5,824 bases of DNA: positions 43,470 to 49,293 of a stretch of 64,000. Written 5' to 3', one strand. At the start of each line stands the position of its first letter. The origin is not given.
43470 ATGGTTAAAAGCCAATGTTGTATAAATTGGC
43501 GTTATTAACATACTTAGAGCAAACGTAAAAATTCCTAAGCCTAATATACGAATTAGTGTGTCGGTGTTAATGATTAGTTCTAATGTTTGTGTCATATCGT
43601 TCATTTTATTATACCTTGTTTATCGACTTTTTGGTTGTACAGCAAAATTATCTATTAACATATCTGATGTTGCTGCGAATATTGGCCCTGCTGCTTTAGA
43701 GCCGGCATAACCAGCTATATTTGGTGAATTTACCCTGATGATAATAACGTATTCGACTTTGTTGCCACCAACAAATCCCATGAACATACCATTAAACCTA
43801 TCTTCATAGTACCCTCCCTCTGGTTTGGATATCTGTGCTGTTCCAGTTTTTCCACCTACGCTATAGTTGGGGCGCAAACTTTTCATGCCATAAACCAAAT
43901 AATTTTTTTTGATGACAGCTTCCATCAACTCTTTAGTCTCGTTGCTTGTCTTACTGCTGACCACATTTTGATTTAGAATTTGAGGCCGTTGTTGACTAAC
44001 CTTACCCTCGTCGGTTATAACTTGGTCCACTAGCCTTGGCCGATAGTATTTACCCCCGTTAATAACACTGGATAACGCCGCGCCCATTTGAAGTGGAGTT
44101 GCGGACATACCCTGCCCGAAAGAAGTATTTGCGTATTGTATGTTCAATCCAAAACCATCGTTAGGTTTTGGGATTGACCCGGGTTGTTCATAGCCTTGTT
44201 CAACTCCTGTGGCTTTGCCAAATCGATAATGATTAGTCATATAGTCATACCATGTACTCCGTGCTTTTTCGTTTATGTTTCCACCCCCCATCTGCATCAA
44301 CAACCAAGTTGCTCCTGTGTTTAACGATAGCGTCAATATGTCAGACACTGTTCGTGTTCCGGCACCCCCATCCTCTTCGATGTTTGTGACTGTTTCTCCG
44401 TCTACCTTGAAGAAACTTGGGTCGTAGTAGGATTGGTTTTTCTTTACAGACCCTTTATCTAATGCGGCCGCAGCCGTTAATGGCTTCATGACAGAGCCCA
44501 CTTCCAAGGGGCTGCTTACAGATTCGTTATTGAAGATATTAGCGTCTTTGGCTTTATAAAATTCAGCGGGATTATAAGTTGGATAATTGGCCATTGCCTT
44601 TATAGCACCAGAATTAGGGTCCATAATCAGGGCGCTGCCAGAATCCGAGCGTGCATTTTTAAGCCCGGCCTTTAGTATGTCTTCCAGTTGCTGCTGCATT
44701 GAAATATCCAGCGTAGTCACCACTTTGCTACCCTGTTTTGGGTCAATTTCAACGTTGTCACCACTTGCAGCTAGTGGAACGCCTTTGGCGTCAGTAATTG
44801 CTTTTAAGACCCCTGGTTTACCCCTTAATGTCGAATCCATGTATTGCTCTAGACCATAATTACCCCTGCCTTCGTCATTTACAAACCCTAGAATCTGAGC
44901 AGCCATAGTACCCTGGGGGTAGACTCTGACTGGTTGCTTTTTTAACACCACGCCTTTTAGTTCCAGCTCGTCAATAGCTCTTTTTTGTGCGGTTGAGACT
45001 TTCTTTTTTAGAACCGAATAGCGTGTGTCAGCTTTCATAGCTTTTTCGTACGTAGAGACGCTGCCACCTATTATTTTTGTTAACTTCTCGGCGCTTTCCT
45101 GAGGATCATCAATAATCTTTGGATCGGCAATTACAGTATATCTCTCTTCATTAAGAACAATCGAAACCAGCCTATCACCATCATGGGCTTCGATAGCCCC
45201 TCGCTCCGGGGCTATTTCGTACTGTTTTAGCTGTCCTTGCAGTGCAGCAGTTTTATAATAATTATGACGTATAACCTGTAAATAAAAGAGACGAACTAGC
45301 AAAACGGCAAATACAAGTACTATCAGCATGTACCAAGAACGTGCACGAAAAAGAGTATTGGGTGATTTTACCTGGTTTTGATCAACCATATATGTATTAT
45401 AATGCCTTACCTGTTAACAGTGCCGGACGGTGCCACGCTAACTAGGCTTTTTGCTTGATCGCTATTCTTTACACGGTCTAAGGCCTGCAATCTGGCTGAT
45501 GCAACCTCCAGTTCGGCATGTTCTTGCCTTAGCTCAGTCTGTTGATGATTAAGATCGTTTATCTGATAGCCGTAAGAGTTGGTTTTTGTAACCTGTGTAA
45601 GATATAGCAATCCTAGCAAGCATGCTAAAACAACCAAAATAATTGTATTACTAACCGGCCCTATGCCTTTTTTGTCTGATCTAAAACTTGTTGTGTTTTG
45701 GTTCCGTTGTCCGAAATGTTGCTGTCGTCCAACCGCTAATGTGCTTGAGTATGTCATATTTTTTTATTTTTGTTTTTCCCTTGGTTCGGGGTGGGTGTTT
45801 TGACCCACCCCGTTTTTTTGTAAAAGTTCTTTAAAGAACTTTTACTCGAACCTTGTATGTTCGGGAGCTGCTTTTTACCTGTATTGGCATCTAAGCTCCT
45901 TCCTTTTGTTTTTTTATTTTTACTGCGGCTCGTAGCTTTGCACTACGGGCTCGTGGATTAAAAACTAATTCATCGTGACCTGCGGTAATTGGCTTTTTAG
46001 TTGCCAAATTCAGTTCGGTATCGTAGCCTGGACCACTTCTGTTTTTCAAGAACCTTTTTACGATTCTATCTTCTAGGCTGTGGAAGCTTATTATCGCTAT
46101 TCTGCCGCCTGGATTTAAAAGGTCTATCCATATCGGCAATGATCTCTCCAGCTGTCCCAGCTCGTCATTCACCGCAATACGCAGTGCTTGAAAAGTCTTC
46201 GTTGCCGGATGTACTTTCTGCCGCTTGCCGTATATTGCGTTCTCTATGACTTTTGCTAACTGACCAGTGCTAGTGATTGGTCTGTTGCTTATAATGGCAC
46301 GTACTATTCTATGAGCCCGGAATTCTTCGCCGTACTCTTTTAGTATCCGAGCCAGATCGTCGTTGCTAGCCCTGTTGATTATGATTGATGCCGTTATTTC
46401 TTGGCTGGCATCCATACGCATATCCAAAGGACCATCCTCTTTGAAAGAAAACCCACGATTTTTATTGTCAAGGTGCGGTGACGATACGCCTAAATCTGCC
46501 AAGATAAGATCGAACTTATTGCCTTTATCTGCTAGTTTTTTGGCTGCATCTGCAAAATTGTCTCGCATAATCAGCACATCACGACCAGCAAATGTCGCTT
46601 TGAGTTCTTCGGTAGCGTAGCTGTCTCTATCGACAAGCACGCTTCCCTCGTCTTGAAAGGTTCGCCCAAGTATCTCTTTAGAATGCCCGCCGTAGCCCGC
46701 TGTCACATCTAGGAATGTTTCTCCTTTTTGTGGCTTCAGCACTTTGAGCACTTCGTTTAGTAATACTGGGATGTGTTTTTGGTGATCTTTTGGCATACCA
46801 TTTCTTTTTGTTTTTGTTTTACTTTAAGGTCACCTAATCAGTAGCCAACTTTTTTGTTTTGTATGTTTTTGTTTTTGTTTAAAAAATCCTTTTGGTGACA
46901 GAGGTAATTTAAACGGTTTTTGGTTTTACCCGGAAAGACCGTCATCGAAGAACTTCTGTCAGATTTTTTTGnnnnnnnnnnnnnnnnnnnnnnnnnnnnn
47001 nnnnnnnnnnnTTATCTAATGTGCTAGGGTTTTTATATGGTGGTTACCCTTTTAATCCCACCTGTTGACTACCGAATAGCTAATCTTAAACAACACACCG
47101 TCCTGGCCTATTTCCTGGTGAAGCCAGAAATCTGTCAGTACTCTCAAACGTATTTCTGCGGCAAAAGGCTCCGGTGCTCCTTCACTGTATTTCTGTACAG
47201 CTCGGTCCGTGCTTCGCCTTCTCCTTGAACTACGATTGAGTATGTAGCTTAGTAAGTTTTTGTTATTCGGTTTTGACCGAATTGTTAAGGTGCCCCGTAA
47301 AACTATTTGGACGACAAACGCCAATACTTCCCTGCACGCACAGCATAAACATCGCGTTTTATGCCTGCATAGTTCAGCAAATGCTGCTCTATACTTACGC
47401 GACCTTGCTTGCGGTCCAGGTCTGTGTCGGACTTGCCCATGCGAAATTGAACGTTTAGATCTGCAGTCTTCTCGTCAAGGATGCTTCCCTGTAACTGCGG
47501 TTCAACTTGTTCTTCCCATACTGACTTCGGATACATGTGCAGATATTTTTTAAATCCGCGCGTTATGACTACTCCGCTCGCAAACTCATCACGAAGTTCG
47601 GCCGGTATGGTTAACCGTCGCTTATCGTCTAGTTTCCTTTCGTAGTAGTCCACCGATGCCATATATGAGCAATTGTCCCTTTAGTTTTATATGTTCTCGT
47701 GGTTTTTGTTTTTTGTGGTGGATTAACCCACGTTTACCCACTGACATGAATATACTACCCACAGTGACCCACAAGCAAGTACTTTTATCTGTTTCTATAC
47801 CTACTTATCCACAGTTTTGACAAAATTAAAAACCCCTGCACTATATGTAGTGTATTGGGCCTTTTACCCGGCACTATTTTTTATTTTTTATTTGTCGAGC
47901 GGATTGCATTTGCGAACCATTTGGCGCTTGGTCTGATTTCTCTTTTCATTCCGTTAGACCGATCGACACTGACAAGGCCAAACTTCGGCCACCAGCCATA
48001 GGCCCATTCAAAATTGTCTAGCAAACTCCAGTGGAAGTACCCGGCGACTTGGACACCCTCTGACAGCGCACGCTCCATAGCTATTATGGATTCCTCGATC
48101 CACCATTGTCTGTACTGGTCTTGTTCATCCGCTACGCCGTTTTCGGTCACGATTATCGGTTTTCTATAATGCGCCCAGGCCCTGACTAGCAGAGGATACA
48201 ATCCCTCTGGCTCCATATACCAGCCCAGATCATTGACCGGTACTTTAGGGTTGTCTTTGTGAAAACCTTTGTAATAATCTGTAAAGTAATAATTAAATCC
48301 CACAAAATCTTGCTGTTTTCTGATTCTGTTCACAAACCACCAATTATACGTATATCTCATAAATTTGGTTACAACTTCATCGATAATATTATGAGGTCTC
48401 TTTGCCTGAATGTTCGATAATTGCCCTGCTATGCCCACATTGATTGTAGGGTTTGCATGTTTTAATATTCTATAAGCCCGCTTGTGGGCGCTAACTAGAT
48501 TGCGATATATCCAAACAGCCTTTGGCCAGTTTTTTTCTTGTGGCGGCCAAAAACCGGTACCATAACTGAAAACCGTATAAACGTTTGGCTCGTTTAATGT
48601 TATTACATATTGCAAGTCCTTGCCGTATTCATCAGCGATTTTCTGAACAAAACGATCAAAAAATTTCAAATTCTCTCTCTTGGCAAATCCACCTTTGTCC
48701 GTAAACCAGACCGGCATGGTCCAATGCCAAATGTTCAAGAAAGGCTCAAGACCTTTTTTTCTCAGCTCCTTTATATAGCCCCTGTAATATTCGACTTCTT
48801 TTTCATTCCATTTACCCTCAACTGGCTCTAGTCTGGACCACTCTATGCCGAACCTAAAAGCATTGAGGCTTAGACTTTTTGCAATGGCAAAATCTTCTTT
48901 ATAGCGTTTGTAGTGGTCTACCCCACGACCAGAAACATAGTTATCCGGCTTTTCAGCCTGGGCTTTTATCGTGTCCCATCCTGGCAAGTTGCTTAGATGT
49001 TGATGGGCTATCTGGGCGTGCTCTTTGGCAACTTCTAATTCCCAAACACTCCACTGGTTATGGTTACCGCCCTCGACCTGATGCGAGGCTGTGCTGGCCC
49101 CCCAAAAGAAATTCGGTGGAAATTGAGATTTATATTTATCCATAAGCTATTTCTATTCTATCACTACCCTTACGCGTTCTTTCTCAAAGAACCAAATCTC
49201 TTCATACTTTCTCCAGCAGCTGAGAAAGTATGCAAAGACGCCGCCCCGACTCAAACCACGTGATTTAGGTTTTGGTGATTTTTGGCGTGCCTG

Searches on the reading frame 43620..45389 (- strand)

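Call 43: search_protein_families(library=pfam, proteins=[window:43620-45389:-], max_evalue=0.001)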
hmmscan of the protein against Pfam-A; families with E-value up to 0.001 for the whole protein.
window:43620-45389:- (589 aa): 3 families
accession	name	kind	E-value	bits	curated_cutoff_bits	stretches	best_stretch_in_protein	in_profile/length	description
PF00905.27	Transpeptidase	-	2.5e-53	181.7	22.1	1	251-573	1-296/299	Penicillin binding protein transpeptidase domain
PF03717.20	PBP_dimer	-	1.1e-15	59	24.4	1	59-206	2-176/180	Penicillin-binding Protein dimerisation domain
PF21922.1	PBP_dimer_2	-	0.00015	22.4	27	1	154-191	24-60/83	Penicillin binding protein A dimerisation domain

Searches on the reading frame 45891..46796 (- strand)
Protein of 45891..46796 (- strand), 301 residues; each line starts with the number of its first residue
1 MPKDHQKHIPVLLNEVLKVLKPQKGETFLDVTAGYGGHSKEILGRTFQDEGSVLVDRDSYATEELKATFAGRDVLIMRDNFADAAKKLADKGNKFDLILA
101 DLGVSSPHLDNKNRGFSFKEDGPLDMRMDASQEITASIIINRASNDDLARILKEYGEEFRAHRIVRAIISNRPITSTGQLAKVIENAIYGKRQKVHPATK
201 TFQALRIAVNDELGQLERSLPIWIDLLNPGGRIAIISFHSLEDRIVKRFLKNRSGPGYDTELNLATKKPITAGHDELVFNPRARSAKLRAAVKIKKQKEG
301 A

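Call 43: search_protein_families(library=pfam, proteins=[window:45891-46796:-], max_evalue=0.001)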
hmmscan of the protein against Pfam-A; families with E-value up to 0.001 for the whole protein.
window:45891-46796:- (301 aa): 2 families
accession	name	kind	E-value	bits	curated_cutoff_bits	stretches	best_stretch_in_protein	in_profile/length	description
PF01795.25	Methyltransf_5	-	6.1e-94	315.4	27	1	6-293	2-308/309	MraW methylase family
PF01189.24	Methyltr_RsmB-F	-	0.00054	20.1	27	1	19-113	3-98/199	16S rRNA methyltransferase RsmB/F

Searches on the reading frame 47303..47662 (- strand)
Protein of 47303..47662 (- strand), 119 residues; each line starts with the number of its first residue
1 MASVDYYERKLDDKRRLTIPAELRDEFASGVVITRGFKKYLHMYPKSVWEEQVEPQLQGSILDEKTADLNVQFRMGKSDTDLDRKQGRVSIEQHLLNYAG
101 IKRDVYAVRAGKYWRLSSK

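Call 43: search_protein_families(library=pfam, proteins=[window:47303-47662:-], max_evalue=0.001)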
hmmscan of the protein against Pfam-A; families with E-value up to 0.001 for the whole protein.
window:47303-47662:- (119 aa): 1 family
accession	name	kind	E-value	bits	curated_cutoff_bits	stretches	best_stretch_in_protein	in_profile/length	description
PF02381.23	MraZ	-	3e-14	53.2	23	1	7-56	6-56/72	MraZ protein, putative antitoxin-like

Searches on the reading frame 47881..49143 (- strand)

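Call 43: search_protein_families(library=pfam, proteins=[window:47881-49143:-], max_evalue=0.001)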
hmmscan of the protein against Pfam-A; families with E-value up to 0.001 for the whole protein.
window:47881-49143:- (420 aa): 1 family
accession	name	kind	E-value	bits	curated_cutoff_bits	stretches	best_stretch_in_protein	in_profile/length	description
PF00232.24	Glyco_hydro_1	-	2.9e-77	260.5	22.6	2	5-270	2-250/453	Glycosyl hydrolase family 1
